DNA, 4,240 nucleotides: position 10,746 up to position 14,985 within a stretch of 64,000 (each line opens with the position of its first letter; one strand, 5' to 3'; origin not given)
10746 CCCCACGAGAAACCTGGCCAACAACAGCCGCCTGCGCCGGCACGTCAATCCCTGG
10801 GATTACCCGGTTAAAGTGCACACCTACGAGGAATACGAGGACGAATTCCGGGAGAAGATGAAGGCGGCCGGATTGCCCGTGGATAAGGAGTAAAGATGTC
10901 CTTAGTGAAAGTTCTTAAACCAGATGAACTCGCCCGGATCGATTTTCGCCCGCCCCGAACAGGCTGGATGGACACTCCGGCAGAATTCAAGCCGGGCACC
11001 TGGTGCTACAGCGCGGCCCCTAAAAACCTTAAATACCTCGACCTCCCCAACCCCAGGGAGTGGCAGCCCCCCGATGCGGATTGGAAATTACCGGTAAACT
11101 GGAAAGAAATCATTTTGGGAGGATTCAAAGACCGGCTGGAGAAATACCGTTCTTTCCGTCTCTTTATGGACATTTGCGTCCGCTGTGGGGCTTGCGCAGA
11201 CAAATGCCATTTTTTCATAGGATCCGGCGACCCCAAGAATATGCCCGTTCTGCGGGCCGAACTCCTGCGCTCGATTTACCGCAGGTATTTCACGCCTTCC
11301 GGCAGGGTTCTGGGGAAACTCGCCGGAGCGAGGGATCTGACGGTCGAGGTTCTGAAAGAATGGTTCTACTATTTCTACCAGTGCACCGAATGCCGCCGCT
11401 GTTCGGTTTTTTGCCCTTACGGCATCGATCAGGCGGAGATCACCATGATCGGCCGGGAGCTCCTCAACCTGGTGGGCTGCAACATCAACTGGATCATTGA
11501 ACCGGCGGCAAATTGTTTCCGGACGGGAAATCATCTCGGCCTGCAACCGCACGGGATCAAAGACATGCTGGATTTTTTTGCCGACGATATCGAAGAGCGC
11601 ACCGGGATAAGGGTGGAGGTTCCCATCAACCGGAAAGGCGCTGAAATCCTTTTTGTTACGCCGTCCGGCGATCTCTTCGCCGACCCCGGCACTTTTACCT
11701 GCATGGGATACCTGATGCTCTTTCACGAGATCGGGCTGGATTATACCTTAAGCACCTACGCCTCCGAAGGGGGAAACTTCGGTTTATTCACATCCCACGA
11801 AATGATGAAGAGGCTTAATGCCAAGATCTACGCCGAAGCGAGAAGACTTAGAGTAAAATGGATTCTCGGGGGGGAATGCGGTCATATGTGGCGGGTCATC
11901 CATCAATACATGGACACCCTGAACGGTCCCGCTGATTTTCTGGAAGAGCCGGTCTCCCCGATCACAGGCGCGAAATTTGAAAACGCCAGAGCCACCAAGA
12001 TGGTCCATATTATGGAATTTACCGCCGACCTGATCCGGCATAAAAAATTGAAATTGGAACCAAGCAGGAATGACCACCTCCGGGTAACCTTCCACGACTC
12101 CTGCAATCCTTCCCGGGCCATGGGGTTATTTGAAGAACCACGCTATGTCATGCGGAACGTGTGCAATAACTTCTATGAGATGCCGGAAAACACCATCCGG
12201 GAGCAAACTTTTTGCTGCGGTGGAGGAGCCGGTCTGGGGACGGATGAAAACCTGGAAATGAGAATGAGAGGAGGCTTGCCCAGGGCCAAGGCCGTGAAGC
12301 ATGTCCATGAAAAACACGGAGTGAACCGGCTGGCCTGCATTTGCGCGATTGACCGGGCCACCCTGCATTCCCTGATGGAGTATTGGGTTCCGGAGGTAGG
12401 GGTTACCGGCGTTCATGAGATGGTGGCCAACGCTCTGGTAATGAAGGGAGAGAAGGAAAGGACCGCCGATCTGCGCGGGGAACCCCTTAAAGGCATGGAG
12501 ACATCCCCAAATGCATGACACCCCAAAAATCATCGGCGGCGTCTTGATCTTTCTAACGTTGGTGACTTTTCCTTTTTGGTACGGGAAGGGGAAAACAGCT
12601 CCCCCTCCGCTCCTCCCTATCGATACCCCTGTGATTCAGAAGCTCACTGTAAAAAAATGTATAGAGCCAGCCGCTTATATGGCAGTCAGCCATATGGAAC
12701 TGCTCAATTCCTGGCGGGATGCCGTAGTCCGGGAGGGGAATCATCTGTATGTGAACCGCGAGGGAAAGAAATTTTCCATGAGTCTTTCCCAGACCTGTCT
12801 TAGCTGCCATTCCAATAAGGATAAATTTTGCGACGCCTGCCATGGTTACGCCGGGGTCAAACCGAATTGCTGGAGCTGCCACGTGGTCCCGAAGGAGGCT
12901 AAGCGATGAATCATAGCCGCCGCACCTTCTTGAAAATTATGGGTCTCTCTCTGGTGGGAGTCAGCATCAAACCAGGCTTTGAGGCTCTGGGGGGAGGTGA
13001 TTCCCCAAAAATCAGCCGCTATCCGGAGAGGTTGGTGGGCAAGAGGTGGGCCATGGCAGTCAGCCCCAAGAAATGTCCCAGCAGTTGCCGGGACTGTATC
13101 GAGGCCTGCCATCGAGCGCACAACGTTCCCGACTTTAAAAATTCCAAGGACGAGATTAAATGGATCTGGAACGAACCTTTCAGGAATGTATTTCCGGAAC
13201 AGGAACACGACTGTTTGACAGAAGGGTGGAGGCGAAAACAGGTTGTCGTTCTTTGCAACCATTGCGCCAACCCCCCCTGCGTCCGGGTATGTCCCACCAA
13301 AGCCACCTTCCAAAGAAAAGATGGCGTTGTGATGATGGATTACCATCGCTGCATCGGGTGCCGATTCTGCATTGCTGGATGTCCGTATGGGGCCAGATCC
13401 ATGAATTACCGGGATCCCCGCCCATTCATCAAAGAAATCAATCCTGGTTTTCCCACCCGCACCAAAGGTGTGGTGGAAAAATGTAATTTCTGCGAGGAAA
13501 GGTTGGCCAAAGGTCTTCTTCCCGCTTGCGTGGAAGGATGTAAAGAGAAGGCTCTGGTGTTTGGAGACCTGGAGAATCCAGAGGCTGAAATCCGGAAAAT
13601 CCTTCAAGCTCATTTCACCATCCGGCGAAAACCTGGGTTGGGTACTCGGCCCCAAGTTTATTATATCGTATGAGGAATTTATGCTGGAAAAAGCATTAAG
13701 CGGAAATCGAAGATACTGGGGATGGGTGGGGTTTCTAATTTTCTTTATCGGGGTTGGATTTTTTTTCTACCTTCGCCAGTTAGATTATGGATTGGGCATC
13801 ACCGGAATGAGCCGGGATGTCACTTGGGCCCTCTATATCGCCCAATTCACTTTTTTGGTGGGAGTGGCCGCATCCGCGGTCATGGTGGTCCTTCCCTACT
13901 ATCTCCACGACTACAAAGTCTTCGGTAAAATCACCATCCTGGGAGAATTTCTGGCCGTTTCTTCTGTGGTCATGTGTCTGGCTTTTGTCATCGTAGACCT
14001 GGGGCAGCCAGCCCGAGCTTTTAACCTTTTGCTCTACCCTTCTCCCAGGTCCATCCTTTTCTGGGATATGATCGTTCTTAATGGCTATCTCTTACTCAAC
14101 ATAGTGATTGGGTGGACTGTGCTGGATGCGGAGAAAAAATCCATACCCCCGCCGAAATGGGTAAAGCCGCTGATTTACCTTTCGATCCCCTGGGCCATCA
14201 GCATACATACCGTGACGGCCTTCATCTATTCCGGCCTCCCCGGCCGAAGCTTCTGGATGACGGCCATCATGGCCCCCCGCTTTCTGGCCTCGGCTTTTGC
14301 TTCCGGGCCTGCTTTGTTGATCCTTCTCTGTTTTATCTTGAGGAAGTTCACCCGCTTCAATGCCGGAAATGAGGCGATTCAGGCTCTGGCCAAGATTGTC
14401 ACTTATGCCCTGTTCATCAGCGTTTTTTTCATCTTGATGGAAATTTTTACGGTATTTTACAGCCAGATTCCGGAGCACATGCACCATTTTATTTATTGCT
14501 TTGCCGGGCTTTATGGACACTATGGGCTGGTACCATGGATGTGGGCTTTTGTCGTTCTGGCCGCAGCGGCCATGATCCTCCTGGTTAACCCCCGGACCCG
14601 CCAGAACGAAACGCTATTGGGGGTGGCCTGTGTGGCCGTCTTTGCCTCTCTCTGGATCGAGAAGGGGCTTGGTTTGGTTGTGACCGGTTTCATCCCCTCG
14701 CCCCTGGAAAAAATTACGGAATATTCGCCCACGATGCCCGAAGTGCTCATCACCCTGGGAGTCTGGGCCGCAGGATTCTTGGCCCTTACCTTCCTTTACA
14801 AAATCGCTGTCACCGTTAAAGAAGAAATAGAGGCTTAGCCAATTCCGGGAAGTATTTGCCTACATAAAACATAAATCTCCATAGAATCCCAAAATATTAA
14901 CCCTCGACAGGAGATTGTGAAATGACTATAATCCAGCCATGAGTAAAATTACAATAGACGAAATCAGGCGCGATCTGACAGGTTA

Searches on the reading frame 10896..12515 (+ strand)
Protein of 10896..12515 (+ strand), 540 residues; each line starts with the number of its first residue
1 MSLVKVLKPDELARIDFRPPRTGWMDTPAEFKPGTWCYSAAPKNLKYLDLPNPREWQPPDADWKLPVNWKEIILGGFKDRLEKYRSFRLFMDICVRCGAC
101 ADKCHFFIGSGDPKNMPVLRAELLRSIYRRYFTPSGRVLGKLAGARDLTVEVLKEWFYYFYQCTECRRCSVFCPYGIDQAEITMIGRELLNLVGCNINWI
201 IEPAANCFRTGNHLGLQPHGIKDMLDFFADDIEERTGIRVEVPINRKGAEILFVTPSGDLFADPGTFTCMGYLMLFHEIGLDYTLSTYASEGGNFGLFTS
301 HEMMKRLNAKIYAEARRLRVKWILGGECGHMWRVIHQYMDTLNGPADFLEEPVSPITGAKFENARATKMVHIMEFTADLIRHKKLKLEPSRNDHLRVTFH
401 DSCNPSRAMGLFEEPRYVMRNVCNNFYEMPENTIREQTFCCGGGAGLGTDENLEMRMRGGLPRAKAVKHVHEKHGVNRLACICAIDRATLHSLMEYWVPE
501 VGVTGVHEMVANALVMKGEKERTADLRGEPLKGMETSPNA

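Call 48: search_protein_families(library=pfam, proteins=[window:10896-12515:+], max_evalue=0.00001)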
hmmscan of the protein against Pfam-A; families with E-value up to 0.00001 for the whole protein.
window:10896-12515:+ (540 aa): 2 families
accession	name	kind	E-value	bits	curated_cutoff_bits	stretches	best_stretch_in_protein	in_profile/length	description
PF13183.11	Fer4_8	-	2.2e-11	44.6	27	1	91-177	2-68/68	4Fe-4S dicluster domain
PF13534.11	Fer4_17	-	4.8e-08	33.9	22.2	1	94-178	2-61/61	4Fe-4S dicluster domain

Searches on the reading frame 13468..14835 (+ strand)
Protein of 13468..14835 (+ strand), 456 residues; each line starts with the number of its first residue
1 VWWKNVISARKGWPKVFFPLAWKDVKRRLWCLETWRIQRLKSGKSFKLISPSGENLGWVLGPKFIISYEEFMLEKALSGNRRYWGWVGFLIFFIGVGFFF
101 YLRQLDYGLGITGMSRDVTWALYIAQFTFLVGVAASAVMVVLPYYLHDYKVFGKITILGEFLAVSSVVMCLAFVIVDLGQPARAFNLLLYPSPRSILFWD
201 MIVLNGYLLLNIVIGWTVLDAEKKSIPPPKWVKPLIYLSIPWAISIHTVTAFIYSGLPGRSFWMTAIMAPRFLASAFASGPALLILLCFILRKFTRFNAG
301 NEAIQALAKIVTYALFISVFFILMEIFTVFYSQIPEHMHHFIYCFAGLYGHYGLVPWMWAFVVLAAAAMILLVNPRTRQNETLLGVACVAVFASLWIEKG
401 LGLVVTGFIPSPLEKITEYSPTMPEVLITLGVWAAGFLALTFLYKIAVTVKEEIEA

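Call 48: search_protein_families(library=pfam, proteins=[window:13468-14835:+], max_evalue=0.00001)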
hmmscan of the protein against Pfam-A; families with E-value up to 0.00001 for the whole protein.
window:13468-14835:+ (456 aa): 1 family
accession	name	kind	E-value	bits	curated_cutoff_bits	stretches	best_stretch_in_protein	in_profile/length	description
PF03916.19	NrfD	-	2.3e-37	129.8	25.8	1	112-394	3-296/313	Polysulphide reductase, NrfD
